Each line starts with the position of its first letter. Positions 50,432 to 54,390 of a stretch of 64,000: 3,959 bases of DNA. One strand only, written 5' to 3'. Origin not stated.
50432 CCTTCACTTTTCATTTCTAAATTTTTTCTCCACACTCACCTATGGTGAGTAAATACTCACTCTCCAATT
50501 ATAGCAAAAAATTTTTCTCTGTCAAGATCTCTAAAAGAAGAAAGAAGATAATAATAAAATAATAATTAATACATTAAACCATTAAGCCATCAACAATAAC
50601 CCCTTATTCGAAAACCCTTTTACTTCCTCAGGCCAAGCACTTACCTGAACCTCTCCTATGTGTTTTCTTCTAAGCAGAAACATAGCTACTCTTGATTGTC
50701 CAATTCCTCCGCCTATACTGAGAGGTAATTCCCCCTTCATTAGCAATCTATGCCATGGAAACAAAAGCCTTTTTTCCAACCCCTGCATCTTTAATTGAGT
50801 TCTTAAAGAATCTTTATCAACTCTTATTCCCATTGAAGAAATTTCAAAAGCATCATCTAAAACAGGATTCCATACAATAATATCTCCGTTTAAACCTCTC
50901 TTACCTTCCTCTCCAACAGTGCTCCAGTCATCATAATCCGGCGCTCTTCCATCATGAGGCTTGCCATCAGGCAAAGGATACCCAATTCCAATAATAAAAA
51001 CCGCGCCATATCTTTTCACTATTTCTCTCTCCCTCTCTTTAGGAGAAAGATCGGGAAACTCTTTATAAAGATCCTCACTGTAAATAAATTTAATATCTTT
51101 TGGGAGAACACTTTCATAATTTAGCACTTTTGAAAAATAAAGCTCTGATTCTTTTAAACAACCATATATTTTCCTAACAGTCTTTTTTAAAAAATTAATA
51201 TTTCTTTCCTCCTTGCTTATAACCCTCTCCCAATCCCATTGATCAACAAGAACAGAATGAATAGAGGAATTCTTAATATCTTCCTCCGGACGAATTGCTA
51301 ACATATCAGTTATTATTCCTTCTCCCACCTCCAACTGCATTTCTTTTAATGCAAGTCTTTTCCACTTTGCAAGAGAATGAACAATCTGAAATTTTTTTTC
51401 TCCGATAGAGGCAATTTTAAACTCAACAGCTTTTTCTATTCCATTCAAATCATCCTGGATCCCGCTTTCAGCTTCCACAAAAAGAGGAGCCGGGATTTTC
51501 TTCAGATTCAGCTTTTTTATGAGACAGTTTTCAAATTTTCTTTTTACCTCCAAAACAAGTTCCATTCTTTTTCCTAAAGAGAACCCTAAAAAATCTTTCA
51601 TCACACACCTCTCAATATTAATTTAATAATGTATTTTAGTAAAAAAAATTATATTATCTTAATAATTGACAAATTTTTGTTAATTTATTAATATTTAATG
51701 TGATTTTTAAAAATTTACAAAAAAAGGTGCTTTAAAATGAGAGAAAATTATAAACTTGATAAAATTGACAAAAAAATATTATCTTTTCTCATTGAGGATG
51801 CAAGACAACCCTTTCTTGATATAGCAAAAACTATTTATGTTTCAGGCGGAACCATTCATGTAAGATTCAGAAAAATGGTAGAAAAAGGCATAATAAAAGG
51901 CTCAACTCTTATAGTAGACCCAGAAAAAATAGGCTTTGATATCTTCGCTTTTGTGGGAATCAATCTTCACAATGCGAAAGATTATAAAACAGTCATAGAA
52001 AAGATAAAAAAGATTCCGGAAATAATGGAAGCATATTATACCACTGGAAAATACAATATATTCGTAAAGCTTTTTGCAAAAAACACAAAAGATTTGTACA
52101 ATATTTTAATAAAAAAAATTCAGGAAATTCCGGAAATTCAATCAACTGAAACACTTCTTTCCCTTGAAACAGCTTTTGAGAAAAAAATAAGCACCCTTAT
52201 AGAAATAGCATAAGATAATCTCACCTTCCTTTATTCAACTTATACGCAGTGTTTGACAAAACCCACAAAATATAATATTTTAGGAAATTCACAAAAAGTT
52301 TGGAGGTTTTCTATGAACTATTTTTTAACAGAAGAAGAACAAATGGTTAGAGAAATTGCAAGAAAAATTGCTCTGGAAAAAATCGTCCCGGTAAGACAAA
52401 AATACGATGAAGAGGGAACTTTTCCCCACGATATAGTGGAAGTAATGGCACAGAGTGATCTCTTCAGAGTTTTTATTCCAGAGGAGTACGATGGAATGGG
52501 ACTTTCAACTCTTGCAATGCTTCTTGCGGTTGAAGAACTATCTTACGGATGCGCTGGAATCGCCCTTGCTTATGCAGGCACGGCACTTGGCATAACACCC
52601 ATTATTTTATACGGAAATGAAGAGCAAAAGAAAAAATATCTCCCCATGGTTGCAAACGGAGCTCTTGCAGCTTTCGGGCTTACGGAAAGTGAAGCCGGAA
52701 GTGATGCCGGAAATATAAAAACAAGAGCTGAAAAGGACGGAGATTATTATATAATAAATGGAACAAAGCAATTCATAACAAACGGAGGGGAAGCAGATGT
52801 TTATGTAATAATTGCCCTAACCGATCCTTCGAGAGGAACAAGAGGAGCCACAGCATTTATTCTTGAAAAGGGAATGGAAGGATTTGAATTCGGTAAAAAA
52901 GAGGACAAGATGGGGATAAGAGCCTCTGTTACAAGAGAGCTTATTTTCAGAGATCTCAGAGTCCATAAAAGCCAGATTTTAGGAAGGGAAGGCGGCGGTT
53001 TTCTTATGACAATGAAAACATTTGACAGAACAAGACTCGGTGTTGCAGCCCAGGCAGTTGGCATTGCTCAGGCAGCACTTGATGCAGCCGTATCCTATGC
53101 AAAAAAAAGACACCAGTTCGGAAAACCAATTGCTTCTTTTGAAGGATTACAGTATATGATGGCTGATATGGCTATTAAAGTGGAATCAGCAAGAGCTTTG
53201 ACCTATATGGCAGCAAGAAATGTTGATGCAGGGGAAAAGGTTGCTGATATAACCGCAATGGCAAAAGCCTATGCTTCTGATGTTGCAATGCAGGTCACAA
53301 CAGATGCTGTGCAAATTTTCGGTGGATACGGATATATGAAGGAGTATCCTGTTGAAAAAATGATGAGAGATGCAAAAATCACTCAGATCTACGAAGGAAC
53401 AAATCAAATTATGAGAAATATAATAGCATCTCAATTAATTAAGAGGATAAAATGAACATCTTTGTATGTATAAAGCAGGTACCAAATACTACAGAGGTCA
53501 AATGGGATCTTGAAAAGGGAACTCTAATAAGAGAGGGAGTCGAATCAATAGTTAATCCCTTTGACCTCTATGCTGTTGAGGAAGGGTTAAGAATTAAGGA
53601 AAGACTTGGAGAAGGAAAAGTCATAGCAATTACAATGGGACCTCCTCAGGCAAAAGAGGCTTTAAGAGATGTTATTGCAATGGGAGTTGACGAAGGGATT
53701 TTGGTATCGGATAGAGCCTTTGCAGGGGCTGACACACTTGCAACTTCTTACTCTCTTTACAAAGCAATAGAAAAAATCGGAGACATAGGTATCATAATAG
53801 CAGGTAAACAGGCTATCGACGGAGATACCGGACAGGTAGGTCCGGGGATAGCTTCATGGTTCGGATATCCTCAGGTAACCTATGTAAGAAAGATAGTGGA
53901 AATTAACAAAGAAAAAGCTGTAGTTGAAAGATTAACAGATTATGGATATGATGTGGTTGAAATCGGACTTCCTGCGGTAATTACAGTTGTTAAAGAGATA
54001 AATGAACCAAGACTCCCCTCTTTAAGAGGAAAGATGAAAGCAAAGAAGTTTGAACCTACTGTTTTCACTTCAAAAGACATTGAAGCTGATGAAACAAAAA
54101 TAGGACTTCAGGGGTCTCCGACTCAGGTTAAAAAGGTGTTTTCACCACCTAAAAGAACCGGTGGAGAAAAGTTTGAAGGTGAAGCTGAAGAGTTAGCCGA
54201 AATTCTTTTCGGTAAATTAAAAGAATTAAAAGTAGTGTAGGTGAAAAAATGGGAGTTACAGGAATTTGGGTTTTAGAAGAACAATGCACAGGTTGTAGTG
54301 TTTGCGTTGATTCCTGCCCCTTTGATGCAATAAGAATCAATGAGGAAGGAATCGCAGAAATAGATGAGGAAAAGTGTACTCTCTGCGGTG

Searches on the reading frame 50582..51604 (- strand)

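Call 7: search_protein_families(library=pfam, proteins=[window:50582-51604:-], max_evalue=0.00001)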
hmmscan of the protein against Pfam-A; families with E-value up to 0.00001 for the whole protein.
window:50582-51604:- (340 aa): 1 family
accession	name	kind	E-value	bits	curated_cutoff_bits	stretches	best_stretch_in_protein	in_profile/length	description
PF03590.20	AsnA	-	5.4e-93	311.4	27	1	18-250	5-227/228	Aspartate-ammonia ligase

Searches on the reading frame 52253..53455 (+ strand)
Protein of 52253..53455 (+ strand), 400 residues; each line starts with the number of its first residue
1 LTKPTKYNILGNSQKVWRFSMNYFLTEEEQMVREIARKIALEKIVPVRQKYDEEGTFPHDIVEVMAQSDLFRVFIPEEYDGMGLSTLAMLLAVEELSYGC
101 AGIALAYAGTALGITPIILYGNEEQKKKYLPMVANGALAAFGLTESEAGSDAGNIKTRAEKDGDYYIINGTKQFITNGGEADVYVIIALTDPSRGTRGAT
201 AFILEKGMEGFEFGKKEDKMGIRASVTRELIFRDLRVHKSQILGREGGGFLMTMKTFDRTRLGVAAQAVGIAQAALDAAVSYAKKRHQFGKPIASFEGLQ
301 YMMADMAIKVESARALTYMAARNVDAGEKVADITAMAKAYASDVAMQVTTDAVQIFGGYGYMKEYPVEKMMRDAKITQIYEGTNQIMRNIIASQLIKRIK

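Call 7: search_protein_families(library=pfam, proteins=[window:52253-53455:+], max_evalue=0.00001)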
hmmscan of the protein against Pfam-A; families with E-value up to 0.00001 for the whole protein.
window:52253-53455:+ (400 aa): 5 families
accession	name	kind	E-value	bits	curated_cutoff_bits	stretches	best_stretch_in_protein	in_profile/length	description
PF00441.29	Acyl-CoA_dh_1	-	2.3e-51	174.3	22.4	1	247-395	1-149/150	Acyl-CoA dehydrogenase, C-terminal domain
PF02771.21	Acyl-CoA_dh_N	-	1.1e-32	113.1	22.9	1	26-136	1-112/113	Acyl-CoA dehydrogenase, N-terminal domain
PF08028.16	Acyl-CoA_dh_2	-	6.2e-25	88.5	22.7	1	262-384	1-133/134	Acyl-CoA dehydrogenase, C-terminal domain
PF02770.24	Acyl-CoA_dh_M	-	1.1e-24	86.8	33.3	1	140-234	1-96/97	Acyl-CoA dehydrogenase, middle domain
PF22924.1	ACOX_C_alpha1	-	3e-09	37.3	27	1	281-395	50-168/169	Acyl-CoA oxidase, C-alpha1 domain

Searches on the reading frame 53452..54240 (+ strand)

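Call 7: search_protein_families(library=pfam, proteins=[window:53452-54240:+], max_evalue=0.00001)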
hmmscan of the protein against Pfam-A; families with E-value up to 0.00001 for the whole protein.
window:53452-54240:+ (262 aa): 1 family
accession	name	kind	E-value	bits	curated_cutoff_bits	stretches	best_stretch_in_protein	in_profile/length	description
PF01012.27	ETF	-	2.5e-45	155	26.7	1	24-206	3-177/181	Electron transfer flavoprotein domain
